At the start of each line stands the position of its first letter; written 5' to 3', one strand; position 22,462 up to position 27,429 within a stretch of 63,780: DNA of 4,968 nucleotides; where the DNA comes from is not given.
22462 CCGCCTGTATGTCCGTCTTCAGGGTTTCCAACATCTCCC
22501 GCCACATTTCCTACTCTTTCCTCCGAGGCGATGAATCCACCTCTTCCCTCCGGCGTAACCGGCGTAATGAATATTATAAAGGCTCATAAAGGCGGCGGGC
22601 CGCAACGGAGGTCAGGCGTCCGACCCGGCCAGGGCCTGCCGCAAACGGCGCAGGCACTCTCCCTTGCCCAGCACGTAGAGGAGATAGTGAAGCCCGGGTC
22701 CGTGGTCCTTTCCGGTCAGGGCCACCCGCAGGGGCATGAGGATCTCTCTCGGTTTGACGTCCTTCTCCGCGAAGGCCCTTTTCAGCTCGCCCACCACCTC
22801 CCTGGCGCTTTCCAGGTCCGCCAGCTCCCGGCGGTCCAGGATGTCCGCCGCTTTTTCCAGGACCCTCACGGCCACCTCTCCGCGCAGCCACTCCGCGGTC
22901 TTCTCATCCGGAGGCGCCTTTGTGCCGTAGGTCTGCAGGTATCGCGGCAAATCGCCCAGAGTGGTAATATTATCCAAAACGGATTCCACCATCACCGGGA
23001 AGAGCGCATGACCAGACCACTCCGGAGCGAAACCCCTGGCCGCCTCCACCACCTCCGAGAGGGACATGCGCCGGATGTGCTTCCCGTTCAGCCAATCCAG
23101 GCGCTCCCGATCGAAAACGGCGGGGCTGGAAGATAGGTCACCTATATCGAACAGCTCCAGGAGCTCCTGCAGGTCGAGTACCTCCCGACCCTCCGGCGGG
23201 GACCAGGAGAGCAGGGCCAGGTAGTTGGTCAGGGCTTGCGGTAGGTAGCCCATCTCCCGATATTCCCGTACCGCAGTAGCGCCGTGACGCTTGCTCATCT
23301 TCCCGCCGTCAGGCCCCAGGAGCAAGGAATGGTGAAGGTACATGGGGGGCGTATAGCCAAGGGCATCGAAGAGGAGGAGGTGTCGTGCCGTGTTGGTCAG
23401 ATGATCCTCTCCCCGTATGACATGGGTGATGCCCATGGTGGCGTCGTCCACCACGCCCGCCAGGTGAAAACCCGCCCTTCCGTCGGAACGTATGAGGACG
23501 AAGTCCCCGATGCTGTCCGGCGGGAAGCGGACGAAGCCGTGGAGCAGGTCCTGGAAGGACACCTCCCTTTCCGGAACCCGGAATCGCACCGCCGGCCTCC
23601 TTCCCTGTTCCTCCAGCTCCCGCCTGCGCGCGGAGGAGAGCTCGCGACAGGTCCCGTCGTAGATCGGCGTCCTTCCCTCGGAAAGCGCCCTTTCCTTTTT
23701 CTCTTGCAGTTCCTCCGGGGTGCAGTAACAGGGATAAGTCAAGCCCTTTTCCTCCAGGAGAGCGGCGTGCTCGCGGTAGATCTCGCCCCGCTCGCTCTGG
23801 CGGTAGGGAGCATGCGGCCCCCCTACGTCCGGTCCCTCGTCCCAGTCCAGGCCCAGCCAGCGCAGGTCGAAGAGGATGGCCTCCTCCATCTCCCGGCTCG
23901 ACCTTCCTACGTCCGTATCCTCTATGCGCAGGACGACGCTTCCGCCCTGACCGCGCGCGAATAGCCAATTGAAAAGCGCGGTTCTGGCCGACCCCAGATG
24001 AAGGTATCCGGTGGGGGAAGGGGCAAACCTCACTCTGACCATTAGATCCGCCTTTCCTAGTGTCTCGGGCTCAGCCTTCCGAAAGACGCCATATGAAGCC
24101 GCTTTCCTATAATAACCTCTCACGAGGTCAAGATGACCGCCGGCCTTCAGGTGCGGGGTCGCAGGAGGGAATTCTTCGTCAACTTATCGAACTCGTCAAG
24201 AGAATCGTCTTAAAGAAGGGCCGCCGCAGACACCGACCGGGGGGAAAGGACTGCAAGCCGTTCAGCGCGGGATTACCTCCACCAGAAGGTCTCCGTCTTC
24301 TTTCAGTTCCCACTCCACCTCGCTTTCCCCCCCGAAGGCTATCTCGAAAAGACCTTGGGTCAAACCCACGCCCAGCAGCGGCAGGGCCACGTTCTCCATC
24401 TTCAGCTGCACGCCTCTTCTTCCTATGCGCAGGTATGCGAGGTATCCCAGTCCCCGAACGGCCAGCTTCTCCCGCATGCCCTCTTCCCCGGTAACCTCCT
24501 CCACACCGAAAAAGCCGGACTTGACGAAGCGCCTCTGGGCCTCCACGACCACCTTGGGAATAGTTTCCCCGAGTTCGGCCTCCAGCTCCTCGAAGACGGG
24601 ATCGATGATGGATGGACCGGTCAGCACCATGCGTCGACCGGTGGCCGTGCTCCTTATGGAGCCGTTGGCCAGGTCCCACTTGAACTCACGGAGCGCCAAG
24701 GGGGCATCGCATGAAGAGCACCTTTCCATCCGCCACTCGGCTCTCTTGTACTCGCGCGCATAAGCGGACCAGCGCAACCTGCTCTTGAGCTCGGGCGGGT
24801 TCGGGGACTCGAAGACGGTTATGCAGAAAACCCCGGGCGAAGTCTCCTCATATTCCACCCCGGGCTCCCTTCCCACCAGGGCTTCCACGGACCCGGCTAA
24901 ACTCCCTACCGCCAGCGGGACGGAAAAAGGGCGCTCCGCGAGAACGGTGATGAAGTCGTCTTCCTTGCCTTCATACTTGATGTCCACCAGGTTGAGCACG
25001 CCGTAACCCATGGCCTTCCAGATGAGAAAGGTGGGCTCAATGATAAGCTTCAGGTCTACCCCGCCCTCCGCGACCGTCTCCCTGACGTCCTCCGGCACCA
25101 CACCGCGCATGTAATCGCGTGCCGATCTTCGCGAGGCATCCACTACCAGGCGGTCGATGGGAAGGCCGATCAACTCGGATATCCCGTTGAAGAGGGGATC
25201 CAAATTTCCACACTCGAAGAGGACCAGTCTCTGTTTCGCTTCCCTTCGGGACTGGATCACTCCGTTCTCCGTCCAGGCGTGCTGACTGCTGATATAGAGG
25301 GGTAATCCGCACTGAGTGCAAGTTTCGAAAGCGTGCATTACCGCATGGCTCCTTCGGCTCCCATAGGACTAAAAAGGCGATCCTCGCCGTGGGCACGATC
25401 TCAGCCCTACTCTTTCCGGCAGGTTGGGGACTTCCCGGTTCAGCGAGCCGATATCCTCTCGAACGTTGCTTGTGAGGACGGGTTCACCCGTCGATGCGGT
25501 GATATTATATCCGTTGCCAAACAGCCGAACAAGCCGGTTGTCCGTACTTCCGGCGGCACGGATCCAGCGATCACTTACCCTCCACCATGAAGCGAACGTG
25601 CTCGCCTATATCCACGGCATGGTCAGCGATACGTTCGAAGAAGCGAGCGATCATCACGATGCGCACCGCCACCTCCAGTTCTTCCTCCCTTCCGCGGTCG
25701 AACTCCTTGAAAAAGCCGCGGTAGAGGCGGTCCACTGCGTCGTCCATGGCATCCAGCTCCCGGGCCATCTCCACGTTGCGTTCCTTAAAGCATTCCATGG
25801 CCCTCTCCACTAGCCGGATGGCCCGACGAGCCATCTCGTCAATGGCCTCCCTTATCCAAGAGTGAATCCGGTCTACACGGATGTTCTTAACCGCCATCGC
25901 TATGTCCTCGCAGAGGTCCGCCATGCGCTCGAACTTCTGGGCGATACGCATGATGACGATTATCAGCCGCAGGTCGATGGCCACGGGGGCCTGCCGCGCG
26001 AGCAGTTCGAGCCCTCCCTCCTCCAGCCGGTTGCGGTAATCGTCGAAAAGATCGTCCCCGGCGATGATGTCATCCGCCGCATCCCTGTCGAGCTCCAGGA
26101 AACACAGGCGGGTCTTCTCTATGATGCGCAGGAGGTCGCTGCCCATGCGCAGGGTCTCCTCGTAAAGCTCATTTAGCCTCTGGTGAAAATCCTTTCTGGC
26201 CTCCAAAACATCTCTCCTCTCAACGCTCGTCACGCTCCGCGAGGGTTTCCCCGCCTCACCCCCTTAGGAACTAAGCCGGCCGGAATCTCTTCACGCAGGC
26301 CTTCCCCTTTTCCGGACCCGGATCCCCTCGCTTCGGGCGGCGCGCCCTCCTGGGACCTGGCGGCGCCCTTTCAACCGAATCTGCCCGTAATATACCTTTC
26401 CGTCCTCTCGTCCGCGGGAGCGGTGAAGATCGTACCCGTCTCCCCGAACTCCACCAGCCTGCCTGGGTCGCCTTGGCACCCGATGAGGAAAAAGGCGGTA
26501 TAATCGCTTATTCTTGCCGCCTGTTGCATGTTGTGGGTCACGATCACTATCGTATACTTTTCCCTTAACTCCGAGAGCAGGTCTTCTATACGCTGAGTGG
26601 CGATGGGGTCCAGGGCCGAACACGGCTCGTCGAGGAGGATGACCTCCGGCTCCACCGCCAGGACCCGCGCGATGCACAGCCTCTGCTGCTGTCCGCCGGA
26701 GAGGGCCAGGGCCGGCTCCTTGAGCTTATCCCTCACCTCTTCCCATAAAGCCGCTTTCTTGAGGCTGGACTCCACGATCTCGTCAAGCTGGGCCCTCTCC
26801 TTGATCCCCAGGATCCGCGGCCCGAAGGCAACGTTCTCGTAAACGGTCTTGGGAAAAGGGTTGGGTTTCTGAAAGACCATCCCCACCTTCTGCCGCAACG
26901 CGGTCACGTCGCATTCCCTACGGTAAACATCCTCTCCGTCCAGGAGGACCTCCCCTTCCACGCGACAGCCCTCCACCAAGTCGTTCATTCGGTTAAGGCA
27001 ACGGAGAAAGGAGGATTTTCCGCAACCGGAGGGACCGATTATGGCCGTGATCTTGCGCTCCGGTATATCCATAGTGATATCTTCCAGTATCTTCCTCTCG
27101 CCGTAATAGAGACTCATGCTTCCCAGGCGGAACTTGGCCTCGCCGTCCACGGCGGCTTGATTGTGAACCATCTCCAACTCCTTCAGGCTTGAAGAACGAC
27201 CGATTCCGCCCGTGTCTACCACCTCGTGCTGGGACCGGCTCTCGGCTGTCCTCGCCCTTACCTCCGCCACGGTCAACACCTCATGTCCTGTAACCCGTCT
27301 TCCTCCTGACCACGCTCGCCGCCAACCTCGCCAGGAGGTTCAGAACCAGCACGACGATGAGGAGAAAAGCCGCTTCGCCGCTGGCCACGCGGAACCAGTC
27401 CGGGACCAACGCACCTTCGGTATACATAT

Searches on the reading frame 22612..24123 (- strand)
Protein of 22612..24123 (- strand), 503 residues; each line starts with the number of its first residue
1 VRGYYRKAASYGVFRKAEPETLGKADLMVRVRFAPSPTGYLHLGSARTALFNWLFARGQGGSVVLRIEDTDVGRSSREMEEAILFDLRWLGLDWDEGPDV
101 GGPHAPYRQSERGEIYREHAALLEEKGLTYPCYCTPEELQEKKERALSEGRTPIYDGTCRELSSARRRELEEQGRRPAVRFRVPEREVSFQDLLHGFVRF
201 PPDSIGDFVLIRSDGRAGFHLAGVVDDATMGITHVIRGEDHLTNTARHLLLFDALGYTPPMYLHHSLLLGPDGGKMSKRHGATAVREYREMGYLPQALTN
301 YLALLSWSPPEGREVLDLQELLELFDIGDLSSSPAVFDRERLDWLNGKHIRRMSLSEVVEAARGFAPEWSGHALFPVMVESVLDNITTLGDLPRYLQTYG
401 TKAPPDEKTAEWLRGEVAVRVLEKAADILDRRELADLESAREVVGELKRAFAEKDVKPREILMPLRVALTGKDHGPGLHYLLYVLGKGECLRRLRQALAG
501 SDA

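Call 83: search_protein_families(library=pfam, proteins=[window:22612-24123:-], max_evalue=0.00001)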
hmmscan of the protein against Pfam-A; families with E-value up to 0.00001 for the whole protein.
window:22612-24123:- (503 aa): 2 families
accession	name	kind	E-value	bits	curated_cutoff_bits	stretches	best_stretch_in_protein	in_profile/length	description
PF00749.27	tRNA-synt_1c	-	7.3e-91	304.8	23.4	1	28-344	1-314/314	tRNA synthetases class I (E and Q), catalytic domain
PF19269.4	Anticodon_2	-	1.2e-17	65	23.6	1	371-498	12-141/141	Anticodon binding domain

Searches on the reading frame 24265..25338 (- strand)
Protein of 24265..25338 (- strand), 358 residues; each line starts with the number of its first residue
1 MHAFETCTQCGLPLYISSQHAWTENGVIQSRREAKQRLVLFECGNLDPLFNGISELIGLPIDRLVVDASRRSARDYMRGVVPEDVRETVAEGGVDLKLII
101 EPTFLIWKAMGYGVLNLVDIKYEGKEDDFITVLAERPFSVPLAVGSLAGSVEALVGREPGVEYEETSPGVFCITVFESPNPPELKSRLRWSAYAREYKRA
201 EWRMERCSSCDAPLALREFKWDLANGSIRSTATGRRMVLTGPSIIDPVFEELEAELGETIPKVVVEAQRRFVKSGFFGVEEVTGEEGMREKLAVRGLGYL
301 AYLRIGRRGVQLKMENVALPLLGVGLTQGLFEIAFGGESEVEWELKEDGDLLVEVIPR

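Call 4: search_protein_families(library=pfam, proteins=[window:24265-25338:-], max_evalue=1)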
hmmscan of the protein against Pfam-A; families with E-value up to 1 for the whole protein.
window:24265-25338:- (358 aa): 2 families
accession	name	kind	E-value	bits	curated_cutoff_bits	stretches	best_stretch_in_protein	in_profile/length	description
PF24046.1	At4g08330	-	0.01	16.3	27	1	5-42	9-46/129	At4g08330 beta-tent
PF13824.12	zf-Mss51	-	0.084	13.5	27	1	6-22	16-31/55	Zinc-finger of mitochondrial splicing suppressor 51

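Call 5: search_protein_families(library=ncbifam, proteins=[window:24265-25338:-], max_evalue=1)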
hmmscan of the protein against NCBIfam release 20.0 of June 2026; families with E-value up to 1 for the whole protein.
window:24265-25338:- (358 aa): 1 family
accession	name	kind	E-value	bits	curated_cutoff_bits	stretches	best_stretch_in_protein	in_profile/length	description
TIGR02174.1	CXXU_selWTH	subfamily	0.081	13.2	34.2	0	248-337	14-50/74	SelT/SelW/SelH family protein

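Call 49: search_protein_families(library=padloc, proteins=[window:24265-25338:-], max_evalue=0.1)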
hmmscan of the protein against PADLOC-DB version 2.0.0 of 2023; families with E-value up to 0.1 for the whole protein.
window:24265-25338:- (358 aa): 0 families

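Call 97: find_encoding_contigs(protein=window:24265-25338:-, flank=2000, max_places=3)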
Protein window:24265-25338:- (358 aa): no gene with exactly this product is on record in the collection.

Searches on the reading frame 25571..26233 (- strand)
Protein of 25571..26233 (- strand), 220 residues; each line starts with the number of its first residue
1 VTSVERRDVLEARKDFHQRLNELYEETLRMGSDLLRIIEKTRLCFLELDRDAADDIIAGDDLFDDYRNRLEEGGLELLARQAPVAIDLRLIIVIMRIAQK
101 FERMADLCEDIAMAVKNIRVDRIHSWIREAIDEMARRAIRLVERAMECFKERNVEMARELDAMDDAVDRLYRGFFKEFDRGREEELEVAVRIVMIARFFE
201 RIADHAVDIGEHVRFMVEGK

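Call 83: search_protein_families(library=pfam, proteins=[window:25571-26233:-], max_evalue=0.00001)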
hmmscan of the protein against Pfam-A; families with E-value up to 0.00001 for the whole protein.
window:25571-26233:- (220 aa): 1 family
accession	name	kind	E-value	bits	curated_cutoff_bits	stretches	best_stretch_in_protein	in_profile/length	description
PF01895.24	PhoU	-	6.1e-33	113.5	23.5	2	131-212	1-88/89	PhoU domain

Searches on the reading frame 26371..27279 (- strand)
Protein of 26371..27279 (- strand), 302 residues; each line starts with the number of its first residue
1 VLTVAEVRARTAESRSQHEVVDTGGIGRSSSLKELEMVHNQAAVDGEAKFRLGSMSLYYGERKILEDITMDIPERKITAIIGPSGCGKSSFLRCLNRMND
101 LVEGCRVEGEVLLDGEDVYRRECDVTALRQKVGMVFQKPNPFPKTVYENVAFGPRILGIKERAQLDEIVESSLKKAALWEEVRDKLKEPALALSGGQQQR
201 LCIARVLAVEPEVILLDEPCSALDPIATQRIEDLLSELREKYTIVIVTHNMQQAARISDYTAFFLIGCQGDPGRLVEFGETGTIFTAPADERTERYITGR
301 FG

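Call 83: search_protein_families(library=pfam, proteins=[window:26371-27279:-], max_evalue=0.00001)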
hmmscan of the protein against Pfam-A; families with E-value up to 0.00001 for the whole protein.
window:26371-27279:- (302 aa): 4 families
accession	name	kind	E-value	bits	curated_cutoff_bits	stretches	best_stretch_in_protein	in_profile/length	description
PF00005.33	ABC_tran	-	2.9e-31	109.3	25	1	65-220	1-136/137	ABC transporter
PF13304.12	AAA_21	-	2.6e-12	47.9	27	0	176-251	221-300/304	AAA domain, putative AbiEii toxin, Type IV TA system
PF02463.25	SMC_N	-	1.8e-09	37.8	40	0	160-257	135-205/220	RecF/RecN/SMC N terminal domain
PF20703.3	nSTAND1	-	3.9e-06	27.2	27.1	1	48-94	6-52/379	Novel STAND NTPase 1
